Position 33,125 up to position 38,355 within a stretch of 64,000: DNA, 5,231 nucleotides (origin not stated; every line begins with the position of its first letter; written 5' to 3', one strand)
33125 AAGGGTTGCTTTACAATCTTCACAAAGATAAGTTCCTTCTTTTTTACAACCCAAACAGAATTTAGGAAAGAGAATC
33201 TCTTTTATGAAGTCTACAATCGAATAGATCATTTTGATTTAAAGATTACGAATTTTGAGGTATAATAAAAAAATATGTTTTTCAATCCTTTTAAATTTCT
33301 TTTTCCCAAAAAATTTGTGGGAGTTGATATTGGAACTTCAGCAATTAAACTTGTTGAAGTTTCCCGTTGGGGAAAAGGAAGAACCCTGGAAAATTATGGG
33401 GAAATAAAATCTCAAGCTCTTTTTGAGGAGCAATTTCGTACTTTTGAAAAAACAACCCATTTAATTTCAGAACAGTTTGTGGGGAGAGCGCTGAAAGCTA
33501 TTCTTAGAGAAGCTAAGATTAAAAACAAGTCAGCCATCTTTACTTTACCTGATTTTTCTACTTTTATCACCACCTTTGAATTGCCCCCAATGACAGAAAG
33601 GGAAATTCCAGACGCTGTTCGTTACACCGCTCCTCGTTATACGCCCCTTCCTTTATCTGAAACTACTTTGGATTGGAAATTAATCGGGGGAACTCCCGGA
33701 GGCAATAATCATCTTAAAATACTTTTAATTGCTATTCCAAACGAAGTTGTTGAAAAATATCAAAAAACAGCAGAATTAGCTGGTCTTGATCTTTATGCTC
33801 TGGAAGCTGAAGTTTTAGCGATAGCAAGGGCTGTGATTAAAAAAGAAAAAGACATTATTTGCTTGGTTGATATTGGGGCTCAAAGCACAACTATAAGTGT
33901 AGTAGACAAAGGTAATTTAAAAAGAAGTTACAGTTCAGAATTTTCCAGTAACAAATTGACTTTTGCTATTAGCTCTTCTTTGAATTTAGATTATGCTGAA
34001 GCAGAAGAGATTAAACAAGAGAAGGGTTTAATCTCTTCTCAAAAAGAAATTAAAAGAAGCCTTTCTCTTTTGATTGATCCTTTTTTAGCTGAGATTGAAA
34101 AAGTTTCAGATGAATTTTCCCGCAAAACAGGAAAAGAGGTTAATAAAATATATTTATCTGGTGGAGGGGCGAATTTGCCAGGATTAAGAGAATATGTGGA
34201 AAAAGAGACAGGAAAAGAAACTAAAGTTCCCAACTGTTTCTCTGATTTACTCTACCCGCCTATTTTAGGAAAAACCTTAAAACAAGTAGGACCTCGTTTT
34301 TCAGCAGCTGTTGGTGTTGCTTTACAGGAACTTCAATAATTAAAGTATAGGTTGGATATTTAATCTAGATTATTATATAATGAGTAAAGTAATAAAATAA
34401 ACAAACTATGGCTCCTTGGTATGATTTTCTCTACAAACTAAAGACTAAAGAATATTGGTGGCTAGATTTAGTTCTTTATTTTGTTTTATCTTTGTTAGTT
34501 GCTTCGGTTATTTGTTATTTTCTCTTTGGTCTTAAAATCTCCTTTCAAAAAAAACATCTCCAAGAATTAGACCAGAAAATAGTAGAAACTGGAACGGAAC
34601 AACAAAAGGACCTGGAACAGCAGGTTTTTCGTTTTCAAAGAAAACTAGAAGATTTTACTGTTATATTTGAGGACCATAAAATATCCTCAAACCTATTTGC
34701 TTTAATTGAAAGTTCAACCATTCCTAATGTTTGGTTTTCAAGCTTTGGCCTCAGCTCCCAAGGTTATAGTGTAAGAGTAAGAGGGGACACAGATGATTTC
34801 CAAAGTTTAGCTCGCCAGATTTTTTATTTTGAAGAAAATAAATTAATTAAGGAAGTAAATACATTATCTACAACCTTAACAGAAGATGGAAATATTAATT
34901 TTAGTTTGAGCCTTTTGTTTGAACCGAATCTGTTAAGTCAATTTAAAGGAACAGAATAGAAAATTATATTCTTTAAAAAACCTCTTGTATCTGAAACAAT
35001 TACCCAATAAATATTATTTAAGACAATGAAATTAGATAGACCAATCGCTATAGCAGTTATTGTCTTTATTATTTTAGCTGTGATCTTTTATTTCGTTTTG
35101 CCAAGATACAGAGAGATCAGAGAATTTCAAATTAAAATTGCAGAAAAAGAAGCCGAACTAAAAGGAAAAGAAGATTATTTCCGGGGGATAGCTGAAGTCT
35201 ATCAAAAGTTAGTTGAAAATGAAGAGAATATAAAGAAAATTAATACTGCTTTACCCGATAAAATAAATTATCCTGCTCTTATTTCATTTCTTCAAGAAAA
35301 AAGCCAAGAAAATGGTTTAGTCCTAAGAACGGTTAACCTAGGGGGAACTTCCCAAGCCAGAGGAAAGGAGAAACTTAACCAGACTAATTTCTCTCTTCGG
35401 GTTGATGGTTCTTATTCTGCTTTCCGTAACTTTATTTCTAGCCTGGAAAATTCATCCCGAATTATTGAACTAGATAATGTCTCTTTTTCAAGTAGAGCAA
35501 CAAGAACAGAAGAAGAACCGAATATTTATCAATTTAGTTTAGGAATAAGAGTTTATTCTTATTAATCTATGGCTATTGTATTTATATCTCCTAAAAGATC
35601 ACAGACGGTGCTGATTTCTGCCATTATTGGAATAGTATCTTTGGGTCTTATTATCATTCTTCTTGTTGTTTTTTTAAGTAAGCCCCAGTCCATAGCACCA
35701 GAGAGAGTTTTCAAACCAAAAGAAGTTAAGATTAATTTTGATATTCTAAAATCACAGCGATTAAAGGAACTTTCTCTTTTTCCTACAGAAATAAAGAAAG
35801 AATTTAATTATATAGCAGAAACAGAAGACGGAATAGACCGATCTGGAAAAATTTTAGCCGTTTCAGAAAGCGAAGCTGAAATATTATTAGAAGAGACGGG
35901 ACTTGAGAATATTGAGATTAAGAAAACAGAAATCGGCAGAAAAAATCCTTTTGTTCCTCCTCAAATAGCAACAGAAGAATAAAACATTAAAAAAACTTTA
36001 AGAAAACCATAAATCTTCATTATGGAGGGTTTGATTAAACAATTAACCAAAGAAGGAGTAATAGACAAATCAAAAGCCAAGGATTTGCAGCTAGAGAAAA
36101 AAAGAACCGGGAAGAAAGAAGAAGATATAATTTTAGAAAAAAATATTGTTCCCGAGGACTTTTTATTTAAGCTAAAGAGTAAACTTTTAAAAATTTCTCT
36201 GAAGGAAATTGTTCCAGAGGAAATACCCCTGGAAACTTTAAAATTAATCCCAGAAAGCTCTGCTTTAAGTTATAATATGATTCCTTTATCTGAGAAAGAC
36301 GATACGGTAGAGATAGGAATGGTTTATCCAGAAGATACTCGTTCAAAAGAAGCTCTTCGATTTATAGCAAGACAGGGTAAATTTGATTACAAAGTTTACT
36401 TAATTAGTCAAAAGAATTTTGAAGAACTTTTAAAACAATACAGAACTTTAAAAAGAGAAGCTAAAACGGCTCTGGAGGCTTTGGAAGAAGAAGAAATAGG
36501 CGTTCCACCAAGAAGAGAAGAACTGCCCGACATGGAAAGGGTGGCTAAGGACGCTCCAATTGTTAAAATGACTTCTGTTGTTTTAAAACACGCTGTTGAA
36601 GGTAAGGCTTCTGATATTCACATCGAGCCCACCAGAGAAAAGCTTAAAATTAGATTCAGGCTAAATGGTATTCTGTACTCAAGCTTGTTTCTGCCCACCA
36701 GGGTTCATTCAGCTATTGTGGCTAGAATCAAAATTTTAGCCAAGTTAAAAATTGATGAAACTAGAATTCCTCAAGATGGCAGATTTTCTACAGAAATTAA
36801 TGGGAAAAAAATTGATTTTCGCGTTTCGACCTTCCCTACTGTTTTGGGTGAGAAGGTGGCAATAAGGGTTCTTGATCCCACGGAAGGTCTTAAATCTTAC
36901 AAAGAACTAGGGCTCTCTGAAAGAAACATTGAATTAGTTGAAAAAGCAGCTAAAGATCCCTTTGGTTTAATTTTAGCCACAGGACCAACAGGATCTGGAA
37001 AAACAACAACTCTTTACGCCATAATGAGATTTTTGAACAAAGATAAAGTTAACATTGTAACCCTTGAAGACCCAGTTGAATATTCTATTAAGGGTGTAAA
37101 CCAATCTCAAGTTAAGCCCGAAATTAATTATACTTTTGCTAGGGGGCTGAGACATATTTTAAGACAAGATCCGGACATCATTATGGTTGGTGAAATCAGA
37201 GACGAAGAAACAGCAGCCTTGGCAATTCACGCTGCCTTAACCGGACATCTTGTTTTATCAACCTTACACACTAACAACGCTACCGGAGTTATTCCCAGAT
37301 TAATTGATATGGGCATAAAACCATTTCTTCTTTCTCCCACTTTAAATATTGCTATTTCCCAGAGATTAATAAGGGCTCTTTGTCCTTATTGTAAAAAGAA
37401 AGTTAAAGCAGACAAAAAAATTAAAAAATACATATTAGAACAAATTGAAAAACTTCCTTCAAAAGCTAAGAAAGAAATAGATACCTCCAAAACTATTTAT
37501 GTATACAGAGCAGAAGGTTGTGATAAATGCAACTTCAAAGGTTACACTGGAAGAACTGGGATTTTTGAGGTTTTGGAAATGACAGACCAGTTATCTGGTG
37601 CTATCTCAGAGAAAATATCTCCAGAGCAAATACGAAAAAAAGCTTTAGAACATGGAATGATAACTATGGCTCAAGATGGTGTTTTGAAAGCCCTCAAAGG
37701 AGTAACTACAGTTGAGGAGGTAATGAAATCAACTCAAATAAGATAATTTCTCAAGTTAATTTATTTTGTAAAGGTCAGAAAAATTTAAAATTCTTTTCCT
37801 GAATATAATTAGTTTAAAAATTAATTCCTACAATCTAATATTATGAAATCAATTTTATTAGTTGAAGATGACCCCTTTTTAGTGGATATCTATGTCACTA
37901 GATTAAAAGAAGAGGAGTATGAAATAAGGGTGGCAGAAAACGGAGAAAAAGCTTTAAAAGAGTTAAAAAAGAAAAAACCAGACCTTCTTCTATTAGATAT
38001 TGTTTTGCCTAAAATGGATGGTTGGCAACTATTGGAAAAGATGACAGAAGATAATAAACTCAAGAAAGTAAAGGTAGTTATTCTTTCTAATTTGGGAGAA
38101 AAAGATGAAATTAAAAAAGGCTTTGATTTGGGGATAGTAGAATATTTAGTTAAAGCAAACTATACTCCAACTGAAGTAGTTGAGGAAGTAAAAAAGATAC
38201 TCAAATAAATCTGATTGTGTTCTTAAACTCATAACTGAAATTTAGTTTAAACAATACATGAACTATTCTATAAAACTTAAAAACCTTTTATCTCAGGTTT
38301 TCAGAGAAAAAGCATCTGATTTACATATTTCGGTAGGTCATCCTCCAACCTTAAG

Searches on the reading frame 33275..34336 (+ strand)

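Call 35: search_protein_families(library=pfam, proteins=[window:33275-34336:+], max_evalue=0.0001)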
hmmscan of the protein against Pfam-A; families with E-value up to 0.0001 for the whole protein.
window:33275-34336:+ (354 aa): 2 families
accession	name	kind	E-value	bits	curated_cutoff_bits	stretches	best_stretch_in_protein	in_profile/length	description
PF11104.14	PilM_2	-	5.1e-38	131.3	27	1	16-351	1-338/340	Type IV pilus assembly protein PilM;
PF14450.12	FtsA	-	1.8e-15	57.8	31.8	1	196-320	1-111/127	Cell division protein FtsA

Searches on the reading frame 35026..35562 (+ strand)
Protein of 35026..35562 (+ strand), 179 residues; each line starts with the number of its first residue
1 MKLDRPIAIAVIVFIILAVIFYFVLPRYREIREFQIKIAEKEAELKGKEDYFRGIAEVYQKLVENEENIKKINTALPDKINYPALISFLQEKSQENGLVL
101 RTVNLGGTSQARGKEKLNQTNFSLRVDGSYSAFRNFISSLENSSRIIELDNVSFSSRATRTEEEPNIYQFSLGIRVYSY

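Call 36: search_protein_families(library=pfam, proteins=[window:35026-35562:+], max_evalue=0.0001)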
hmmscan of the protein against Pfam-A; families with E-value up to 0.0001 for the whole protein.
window:35026-35562:+ (179 aa): 2 families
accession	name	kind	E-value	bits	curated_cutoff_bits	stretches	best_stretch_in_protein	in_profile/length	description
PF04350.18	PilO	-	1.1e-12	48.7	22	1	34-178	4-142/145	Pilus assembly protein, PilO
PF10741.14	T2SSM_b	-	4.5e-05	23.7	21.7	0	84-173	18-106/111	Type II secretion system (T2SS), protein M subtype b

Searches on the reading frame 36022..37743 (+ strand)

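Call 12: search_protein_families(library=pfam, proteins=[window:36022-37743:+], max_evalue=0.00001)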
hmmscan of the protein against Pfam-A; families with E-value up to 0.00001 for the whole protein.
window:36022-37743:+ (574 aa): 2 families
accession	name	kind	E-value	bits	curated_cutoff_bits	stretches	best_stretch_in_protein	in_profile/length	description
PF00437.27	T2SSE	-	4.5e-129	430.7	24.9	1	175-568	3-369/370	Type II/IV secretion system protein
PF05157.20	MshEN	-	8.6e-10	38.9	23.1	1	65-141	10-84/90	MshEN domain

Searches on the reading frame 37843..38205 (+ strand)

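Call 36: search_protein_families(library=pfam, proteins=[window:37843-38205:+], max_evalue=0.0001)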
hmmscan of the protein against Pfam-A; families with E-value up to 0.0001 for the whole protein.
window:37843-38205:+ (121 aa): 1 family
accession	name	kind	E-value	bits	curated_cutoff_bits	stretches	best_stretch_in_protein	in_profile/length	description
PF00072.30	Response_reg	-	7.1e-25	87.8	30.2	1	4-114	1-108/111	Response regulator receiver domain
